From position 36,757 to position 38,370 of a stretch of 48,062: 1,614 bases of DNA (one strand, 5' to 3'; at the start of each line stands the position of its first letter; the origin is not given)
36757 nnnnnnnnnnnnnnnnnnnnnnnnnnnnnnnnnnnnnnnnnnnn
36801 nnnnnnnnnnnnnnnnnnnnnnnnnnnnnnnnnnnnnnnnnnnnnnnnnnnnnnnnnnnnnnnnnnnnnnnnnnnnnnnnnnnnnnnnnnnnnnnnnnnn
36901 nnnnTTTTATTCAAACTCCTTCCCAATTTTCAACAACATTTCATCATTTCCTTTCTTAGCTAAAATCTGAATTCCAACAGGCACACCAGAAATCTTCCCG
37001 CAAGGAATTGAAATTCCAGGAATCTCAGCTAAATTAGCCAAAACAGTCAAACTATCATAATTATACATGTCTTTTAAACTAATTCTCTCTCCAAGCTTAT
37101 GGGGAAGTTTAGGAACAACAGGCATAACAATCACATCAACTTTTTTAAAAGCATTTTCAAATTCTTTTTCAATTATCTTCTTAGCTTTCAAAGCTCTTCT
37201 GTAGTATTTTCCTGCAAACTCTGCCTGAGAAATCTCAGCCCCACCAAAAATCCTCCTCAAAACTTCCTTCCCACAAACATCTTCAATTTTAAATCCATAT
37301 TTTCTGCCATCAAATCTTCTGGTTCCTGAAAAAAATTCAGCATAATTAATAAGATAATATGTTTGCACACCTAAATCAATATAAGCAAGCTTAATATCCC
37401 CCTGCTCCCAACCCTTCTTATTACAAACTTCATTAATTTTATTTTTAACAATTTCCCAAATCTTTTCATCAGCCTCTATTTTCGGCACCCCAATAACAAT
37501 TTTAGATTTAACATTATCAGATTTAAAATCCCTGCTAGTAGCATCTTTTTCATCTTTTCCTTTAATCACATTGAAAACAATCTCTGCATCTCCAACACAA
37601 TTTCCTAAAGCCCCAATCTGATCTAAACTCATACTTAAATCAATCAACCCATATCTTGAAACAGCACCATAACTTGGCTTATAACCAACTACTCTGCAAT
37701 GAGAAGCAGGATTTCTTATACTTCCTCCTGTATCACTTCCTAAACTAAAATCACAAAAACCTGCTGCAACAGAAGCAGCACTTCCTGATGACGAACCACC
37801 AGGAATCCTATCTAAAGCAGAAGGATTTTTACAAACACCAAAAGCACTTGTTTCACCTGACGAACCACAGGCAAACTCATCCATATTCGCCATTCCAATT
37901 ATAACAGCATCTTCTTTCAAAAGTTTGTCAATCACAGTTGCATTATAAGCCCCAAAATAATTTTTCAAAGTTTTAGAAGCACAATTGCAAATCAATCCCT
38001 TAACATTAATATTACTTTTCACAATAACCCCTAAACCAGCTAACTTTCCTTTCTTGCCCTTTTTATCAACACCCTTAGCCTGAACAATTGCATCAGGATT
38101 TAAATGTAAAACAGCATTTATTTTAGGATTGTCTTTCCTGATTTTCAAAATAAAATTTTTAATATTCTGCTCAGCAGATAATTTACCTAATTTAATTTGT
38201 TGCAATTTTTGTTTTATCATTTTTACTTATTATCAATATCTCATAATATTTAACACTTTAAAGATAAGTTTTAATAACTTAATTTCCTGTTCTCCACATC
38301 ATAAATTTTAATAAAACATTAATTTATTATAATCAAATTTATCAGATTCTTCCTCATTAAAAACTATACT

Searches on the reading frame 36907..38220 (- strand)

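Call 46: search_protein_families(library=pfam, proteins=[window:36907-38220:-], max_evalue=0.001)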
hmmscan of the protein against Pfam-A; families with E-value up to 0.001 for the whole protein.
window:36907-38220:- (437 aa): 1 family
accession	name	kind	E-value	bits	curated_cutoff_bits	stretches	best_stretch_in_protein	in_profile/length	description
PF01425.27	Amidase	-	4.2e-111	372.6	27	1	20-430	3-445/445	Amidase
